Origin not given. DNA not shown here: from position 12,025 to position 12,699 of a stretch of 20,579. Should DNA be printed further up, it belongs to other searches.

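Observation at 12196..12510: Mrr-like domain appears catalytically degenerate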

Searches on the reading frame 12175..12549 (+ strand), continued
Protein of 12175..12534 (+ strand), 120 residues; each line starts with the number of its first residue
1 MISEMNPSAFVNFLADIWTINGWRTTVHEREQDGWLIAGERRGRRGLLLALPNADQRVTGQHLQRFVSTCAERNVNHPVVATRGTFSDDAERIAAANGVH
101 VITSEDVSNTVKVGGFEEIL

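Call 59: search_protein_families(library=padloc, proteins=[P0034, P0031, P0028, P0006], max_evalue=0.01)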
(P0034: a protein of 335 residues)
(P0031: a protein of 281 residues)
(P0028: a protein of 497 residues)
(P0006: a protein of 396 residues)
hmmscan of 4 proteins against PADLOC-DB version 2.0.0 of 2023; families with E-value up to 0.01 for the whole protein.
P0034 (335 aa): 9 families
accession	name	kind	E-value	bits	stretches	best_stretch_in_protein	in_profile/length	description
PDLC04819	PDC-S02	-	7e-22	76.1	1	10-129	190-307/334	-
PDLC04796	PDC-S02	-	3e-14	50.8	1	7-128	234-357/390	-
PDLC00631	ZorD1|ZorD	-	6.4e-14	48.7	1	11-131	943-1063/1071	"SWI2/SNF2 helicase, Mrr-like nuclease"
PDLC03657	mREase_IV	-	5.8e-12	43.6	1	7-128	163-292/317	Type IV methyl-directed restriction enzyme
PDLC03663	mREase_IV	-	3.6e-10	37.1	1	13-130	409-525/544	Type IV methyl-directed restriction enzyme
PDLC04815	PDC-S02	-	5e-10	37.2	1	15-126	204-316/346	-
PDLC03597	REase_MTase_IIG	-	8.3e-07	24.9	1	15-116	35-132/1646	Type IIG restriction enzyme-methyltransferase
PDLC00628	ZorD1|ZorD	-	2.9e-05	19.9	1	12-131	1022-1142/1171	"SWI2/SNF2 helicase, Mrr-like nuclease"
PDLC03852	LmuA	-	0.0022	16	1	9-69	11-76/336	-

P0031 (281 aa): 11 families
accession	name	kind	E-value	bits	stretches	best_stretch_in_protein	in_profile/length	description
PDLC04819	PDC-S02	-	2.2e-21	74.4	1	5-122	193-308/334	-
PDLC00631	ZorD1|ZorD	-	2.2e-12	43.6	1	10-123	950-1063/1071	"SWI2/SNF2 helicase, Mrr-like nuclease"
PDLC04815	PDC-S02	-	3e-10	38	1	10-115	207-313/346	-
PDLC00628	ZorD1|ZorD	-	9.3e-10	34.8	1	2-123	1021-1142/1171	"SWI2/SNF2 helicase, Mrr-like nuclease"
PDLC04796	PDC-S02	-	1.4e-09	35.4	1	8-116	243-353/390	-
PDLC03663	mREase_IV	-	1.8e-08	31.6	1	8-121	412-524/544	Type IV methyl-directed restriction enzyme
PDLC03597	REase_MTase_IIG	-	2.8e-07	26.4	1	14-118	41-144/1646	Type IIG restriction enzyme-methyltransferase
PDLC04806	PDC-S02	-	4.6e-07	27.4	1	11-120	188-300/324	-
PDLC03203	mREase_II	-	7.5e-07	26.7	1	10-118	254-369/393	Type II methyl-directed restriction enzyme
PDLC03657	mREase_IV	-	1.8e-05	22.2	1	10-117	174-288/317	Type IV methyl-directed restriction enzyme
PDLC03206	mREase_II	-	6.2e-05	19.7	1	26-153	301-431/434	Type II methyl-directed restriction enzyme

P0028 (497 aa): 0 families

P0006 (396 aa): 1 family
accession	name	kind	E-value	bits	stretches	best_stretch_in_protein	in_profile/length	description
PDLC00631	ZorD1|ZorD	-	0.0041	12.9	1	4-114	947-1062/1071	"SWI2/SNF2 helicase, Mrr-like nuclease"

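Call 60: find_encoding_contigs(protein=P0034, flank=5000, max_places=3)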
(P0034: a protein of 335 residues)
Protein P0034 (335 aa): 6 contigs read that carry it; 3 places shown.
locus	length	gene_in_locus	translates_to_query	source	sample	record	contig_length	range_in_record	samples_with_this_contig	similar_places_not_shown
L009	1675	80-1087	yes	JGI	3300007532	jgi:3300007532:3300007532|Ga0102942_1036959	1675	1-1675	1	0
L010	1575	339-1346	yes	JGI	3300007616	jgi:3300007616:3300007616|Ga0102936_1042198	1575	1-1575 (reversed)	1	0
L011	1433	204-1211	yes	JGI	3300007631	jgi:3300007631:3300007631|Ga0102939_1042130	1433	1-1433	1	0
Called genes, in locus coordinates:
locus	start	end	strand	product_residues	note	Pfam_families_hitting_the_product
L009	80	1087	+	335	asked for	PF04471:Mrr_cat, PF13156:Mrr_cat_2, PF22722:NA-iREase1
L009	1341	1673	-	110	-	?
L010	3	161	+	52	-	?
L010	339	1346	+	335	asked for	PF04471:Mrr_cat, PF13156:Mrr_cat_2, PF22722:NA-iREase1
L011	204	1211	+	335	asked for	PF04471:Mrr_cat, PF13156:Mrr_cat_2, PF22722:NA-iREase1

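Call 75: search_solved_structures(query=A3, max_evalue=1, show_alignments=4)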
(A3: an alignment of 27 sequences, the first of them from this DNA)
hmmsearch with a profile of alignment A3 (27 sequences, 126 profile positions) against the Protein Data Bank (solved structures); distinct sequences matched with E-value up to 1: 30.
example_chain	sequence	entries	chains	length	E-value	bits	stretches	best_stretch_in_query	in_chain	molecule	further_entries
7kbq_A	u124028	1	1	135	0.062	16.3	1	60-123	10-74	DE NOVO DESIGNED OR689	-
9mu7_E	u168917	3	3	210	0.087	15.8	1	36-93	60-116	DNA-directed RNA polymerase II subunit RPB5 | RPB5 homolog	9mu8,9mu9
3pr4_A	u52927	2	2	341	0.2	14.7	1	70-120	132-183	DNA polymerase IV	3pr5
4qwb_A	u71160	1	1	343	0.2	14.6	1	70-120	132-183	DNA polymerase IV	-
3gii_A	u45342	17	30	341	0.21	14.6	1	70-120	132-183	DNA polymerase IV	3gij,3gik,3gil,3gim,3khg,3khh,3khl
2ago_A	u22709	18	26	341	0.21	14.6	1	70-120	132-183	DNA polymerase IV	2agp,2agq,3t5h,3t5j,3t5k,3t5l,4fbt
4tqr_A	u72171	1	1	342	0.21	14.6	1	70-120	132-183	DNA polymerase IV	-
2rdi_A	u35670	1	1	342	0.21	14.6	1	70-120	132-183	DNA polymerase IV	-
4g3i_A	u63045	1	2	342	0.21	14.6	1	70-120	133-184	DNA polymerase IV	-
4qwc_A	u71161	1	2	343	0.21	14.6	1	70-120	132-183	DNA polymerase IV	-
2imw_P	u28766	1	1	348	0.21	14.6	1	70-120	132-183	DNA polymerase IV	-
3v6k_A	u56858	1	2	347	0.21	14.6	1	70-120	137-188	DNA polymerase IV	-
3pvx_A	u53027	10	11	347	0.21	14.6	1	70-120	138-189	DNA polymerase IV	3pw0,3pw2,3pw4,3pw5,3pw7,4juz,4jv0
3v6h_A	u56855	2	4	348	0.21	14.6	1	70-120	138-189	DNA polymerase IV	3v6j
9nkd_A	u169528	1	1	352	0.21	14.6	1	70-120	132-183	DNA polymerase IV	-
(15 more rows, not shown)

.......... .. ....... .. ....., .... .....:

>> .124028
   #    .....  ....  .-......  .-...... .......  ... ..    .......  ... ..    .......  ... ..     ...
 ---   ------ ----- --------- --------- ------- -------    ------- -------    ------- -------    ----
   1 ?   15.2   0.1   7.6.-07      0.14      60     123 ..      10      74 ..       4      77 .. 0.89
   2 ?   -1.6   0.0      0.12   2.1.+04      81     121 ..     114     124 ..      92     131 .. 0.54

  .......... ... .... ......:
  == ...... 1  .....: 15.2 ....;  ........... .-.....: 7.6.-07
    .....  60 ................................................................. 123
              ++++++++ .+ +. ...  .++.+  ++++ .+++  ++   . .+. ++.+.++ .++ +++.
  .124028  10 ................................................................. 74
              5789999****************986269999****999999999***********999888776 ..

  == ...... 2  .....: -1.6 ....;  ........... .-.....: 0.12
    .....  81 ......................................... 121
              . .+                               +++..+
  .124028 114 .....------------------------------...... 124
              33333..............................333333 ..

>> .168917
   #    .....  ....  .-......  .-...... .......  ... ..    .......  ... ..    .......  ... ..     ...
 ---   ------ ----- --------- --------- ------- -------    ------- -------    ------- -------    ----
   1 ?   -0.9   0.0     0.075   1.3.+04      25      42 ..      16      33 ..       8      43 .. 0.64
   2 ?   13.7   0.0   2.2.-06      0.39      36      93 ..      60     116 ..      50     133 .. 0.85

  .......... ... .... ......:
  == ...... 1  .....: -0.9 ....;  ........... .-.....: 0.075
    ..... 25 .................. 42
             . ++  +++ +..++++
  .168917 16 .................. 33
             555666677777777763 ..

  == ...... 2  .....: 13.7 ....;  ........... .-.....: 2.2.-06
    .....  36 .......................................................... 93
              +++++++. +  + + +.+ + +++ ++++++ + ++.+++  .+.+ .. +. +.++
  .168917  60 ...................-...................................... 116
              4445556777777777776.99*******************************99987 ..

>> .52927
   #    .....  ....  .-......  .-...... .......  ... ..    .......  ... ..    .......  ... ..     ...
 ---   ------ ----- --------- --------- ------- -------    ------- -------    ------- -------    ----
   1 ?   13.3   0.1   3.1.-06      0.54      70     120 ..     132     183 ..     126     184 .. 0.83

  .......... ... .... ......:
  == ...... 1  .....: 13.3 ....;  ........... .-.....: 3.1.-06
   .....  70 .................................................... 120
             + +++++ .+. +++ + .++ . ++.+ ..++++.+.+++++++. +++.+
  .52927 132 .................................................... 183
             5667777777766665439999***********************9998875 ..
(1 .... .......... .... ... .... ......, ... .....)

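Call 77: find_encoding_contigs(protein=P0058, flank=5000, max_places=3)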
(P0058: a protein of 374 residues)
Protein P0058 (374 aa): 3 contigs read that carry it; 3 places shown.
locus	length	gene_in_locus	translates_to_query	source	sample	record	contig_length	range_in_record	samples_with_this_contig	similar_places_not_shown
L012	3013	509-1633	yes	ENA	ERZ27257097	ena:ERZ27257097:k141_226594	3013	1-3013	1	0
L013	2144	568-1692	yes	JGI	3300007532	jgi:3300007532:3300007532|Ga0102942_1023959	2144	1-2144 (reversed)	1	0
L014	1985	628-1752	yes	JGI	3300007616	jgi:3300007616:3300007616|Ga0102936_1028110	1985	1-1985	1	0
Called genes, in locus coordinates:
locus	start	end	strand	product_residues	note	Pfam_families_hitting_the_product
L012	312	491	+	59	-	-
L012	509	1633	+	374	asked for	PF04471:Mrr_cat, PF13156:Mrr_cat_2, PF22722:NA-iREase1 (weak), PF11611:DUF4352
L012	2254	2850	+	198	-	PF00589:Phage_integrase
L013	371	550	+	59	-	-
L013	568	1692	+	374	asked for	PF04471:Mrr_cat, PF13156:Mrr_cat_2, PF22722:NA-iREase1 (weak), PF11611:DUF4352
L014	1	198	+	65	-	?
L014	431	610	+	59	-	-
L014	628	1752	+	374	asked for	PF04471:Mrr_cat, PF13156:Mrr_cat_2, PF22722:NA-iREase1 (weak), PF11611:DUF4352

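Call 78: find_encoding_contigs(protein=P0088, flank=5000, max_places=3)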
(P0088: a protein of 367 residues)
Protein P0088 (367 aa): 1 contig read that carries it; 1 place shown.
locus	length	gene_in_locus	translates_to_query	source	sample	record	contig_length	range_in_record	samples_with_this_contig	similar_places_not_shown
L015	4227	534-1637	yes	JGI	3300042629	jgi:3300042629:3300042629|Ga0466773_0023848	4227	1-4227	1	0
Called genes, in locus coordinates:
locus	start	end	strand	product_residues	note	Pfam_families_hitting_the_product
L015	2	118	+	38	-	?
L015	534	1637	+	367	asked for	PF04471:Mrr_cat, PF13156:Mrr_cat_2, PF22722:NA-iREase1 (weak), PF11611:DUF4352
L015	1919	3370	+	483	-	PF03168:LEA_2 (faint), PF18911:PKD_4, PF00801:PKD (weak)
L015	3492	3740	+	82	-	PF01978:TrmB (weak)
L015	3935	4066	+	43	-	-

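Call 79: list_cluster_members(proteins=[P0006, P0012, P0013, P0016, P0019, P0020, P0024, P0025, P0008, P0010])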
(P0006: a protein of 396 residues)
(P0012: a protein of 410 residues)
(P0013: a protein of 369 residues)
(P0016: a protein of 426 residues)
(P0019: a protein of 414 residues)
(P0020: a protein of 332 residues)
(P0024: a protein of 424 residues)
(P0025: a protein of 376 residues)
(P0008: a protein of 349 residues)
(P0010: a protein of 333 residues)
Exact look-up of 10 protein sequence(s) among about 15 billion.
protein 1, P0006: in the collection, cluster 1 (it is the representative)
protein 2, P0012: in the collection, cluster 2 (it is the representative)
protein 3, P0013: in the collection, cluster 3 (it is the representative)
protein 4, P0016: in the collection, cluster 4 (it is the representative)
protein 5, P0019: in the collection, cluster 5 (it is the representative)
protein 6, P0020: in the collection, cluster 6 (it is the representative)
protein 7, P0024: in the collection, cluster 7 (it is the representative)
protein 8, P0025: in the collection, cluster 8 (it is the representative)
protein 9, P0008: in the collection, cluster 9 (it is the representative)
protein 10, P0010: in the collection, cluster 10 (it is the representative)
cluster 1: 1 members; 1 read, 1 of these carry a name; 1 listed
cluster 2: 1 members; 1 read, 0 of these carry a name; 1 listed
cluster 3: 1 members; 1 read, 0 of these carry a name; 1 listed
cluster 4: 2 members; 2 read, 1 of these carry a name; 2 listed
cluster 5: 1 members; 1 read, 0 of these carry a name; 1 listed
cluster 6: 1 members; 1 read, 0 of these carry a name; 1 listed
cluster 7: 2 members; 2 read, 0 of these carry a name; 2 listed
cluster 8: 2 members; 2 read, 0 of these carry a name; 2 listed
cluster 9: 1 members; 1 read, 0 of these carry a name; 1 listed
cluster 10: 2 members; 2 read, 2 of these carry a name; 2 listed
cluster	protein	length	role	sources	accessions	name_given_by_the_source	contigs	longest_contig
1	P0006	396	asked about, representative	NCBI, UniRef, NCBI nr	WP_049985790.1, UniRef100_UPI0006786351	restriction endonuclease [Halobellus rufus] | restriction endonuclease n=1 Tax=Halobellus rufus TaxID=1448860 RepID=UPI0006786351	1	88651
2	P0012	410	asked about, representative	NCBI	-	-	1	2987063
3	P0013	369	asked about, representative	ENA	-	-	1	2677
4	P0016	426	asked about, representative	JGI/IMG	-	hypothetical protein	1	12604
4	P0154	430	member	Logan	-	-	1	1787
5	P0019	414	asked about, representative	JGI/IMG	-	-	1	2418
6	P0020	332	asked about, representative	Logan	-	-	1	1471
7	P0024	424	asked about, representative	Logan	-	-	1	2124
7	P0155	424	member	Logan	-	-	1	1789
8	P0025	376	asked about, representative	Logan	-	-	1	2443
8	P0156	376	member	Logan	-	-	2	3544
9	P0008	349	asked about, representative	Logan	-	-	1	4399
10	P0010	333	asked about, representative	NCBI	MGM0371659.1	MAG: restriction endonuclease [Halobacteriota archaeon]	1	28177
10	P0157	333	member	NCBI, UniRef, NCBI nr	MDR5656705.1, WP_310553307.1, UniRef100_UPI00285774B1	restriction endonuclease [Halodesulfurarchaeum sp. HSR-GB] | restriction endonuclease n=1 Tax=Halodesulfurarchaeum sp. HSR-GB TaxID=3074077 ...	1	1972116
